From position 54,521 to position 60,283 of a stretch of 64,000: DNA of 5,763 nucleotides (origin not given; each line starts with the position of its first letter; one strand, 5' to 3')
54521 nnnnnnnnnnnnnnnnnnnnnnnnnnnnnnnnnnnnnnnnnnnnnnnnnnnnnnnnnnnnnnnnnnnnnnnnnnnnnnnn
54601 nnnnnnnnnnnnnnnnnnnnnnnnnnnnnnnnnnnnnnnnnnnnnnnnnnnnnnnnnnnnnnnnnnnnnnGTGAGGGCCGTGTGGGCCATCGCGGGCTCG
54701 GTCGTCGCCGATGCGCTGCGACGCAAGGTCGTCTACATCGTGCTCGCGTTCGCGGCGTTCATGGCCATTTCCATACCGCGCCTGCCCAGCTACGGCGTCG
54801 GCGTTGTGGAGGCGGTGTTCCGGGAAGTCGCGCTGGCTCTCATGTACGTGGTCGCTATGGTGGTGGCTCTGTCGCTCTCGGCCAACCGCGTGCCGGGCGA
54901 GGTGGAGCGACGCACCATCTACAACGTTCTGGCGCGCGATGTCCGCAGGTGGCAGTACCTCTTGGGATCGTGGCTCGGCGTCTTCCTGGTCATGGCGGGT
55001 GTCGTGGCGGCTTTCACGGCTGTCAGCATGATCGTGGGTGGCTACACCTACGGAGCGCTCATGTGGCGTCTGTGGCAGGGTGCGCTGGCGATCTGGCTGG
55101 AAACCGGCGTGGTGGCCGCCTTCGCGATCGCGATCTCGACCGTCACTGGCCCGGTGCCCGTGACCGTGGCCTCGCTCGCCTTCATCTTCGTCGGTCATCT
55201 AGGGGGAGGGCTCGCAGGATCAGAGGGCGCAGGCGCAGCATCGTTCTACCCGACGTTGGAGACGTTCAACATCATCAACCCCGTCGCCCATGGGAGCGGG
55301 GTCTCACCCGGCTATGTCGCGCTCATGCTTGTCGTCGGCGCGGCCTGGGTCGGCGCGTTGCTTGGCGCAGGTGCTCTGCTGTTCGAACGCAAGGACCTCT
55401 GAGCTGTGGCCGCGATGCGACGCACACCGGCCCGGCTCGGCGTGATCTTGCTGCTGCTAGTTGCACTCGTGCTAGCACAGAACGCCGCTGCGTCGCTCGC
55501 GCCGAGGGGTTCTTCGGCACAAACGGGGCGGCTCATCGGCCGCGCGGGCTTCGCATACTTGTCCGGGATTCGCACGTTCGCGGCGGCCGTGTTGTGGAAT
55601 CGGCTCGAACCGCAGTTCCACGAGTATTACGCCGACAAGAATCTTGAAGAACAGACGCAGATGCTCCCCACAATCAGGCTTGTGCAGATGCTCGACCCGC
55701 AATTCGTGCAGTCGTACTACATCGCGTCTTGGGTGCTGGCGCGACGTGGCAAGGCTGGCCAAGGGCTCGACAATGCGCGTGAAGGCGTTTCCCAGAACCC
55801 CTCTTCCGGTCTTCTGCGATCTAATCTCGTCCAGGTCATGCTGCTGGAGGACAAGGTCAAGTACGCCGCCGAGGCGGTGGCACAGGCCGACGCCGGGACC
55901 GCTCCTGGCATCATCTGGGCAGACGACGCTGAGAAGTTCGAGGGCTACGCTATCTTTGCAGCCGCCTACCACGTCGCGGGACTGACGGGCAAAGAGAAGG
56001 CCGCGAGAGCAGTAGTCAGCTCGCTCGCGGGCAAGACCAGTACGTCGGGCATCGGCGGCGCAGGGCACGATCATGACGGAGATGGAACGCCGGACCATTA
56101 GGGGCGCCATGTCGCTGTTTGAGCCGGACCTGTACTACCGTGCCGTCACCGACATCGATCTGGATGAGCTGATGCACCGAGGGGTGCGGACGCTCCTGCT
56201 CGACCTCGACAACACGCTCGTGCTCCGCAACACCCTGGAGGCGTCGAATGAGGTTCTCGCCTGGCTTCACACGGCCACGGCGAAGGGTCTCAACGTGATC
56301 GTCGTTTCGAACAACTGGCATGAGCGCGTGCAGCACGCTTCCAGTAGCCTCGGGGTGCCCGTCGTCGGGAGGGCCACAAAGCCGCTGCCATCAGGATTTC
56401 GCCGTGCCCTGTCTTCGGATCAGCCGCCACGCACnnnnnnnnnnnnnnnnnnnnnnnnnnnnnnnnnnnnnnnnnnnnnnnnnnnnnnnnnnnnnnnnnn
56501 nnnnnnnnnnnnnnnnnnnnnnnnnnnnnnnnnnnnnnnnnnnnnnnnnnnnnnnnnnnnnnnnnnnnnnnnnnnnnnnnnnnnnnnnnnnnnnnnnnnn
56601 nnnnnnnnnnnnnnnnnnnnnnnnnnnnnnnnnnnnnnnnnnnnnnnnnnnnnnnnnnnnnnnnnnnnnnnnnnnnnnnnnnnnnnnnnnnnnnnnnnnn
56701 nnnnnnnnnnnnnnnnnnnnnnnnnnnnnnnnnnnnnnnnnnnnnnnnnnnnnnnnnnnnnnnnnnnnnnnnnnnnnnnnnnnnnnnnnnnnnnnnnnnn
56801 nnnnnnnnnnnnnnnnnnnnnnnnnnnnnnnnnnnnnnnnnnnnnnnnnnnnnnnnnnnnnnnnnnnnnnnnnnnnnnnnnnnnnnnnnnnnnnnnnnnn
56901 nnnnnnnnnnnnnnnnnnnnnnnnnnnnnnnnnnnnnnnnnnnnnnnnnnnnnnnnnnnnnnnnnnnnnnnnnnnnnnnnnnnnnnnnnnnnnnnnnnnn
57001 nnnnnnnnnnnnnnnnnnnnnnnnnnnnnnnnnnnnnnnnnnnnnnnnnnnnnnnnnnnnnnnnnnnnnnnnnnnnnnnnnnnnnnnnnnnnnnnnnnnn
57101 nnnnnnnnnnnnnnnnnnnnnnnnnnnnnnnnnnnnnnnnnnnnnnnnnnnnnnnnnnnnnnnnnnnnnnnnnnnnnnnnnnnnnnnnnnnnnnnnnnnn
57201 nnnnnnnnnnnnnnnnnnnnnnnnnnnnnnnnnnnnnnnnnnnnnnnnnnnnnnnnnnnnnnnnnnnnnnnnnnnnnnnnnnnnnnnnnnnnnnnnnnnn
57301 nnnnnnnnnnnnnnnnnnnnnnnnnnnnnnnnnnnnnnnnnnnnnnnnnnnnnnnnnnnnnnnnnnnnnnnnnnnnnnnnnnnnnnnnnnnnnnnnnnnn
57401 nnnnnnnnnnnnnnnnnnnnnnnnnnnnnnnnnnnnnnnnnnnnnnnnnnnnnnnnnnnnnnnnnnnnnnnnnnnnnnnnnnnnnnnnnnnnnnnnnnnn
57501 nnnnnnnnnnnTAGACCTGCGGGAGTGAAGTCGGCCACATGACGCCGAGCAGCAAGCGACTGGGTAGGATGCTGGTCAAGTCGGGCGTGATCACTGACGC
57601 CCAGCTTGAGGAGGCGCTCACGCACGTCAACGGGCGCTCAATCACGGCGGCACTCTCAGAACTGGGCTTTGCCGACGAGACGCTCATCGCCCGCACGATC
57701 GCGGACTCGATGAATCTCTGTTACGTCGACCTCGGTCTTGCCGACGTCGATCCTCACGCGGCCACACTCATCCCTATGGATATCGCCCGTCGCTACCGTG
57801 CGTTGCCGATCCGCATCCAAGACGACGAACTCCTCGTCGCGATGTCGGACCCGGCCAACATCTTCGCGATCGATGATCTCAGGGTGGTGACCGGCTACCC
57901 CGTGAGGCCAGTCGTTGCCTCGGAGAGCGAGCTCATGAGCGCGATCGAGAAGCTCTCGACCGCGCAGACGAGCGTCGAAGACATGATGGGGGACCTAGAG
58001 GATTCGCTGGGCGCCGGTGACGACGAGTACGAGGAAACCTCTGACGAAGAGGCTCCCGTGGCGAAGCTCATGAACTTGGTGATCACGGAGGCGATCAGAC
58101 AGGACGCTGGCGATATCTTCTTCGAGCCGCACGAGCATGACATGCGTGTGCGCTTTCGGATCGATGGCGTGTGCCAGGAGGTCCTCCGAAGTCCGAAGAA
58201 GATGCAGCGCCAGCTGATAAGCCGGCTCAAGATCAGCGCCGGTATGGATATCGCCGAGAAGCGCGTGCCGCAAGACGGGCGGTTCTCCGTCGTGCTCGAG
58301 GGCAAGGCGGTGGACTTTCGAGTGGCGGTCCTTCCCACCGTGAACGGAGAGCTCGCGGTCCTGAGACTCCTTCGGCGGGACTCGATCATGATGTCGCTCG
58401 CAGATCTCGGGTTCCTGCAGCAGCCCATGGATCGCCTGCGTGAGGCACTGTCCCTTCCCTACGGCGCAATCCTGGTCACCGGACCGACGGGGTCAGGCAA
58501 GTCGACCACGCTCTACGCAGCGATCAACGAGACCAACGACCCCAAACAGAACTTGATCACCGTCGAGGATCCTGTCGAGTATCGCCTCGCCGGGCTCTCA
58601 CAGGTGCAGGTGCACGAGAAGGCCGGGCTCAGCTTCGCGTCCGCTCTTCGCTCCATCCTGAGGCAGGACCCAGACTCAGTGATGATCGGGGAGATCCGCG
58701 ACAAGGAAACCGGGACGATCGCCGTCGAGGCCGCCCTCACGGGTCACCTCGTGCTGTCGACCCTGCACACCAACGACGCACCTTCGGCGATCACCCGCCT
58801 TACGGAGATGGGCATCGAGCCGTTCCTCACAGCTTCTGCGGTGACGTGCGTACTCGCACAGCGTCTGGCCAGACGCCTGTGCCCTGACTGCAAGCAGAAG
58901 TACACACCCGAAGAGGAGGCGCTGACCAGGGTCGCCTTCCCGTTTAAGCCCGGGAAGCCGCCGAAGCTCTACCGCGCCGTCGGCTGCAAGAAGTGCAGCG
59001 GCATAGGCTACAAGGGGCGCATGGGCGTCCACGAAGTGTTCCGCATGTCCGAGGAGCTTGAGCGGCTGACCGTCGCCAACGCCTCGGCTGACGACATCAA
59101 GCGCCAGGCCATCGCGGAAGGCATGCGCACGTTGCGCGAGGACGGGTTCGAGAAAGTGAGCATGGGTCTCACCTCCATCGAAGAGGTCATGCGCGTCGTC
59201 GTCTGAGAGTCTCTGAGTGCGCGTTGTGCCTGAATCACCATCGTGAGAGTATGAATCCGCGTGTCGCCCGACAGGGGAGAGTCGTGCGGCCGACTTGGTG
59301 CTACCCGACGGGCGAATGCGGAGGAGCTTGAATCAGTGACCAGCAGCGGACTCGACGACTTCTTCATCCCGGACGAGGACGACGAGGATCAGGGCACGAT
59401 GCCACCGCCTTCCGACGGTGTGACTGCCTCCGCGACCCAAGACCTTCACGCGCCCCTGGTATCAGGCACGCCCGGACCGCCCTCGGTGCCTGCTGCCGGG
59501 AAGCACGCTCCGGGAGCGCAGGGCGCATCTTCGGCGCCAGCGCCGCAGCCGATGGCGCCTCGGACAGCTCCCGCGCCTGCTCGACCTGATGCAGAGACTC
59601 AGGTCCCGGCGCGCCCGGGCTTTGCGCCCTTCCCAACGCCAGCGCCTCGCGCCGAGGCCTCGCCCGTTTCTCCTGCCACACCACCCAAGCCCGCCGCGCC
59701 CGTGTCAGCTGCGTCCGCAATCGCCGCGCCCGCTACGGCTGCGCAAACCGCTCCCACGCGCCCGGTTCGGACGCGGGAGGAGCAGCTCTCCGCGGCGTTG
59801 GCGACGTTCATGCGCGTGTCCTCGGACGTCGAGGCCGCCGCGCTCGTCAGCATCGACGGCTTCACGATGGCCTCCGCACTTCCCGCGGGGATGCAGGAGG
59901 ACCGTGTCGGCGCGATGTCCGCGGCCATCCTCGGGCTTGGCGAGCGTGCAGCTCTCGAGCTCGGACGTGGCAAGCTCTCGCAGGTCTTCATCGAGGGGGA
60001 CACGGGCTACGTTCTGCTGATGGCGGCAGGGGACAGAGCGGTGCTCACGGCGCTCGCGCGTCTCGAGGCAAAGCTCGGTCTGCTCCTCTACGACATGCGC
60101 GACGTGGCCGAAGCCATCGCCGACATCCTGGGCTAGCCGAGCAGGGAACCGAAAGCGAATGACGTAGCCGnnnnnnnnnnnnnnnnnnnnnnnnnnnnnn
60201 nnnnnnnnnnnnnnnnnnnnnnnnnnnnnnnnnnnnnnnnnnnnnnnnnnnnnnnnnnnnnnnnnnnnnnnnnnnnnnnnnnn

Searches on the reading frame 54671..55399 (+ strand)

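Call 72: search_protein_families(library=pfam, proteins=[window:54671-55399:+], max_evalue=0.00001)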
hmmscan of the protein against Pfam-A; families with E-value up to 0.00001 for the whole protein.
window:54671-55399:+ (243 aa): 1 family
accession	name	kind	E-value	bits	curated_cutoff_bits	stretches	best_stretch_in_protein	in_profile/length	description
PF12679.13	ABC2_membrane_2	-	5.4e-11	42.7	27.2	1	59-243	75-283/283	ABC-2 family transporter protein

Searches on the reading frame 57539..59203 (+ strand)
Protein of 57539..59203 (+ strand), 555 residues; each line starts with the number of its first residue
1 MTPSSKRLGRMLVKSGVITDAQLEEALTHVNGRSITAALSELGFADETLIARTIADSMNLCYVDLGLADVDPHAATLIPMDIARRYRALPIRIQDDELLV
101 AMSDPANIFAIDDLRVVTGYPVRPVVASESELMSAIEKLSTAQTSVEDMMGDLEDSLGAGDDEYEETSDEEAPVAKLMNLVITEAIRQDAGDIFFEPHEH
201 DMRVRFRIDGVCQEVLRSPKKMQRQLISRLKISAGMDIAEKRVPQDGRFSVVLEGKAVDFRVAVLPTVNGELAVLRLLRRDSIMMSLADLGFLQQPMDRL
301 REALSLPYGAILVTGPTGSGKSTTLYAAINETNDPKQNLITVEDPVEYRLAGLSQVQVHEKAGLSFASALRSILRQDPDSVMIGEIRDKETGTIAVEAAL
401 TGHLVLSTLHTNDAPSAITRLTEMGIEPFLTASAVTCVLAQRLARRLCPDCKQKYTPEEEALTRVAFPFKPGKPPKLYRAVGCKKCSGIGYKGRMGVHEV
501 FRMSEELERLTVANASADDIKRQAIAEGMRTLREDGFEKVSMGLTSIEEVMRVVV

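Call 72: search_protein_families(library=pfam, proteins=[window:57539-59203:+], max_evalue=0.00001)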
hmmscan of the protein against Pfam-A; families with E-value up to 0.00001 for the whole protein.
window:57539-59203:+ (555 aa): 2 families
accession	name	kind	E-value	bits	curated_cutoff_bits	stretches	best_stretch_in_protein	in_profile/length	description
PF00437.27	T2SSE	-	3e-138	461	24.9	1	169-552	3-370/370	Type II/IV secretion system protein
PF05157.20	MshEN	-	2.2e-22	79.3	23.1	1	60-141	3-85/90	MshEN domain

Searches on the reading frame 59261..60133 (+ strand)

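Call 72: search_protein_families(library=pfam, proteins=[window:59261-60133:+], max_evalue=0.00001)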
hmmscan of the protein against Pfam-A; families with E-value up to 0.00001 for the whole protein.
window:59261-60133:+ (291 aa): 1 family
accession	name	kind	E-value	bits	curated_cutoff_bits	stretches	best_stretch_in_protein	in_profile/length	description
PF03259.23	Robl_LC7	-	1.6e-14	53.8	23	1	188-266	13-91/91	Roadblock/LC7 domain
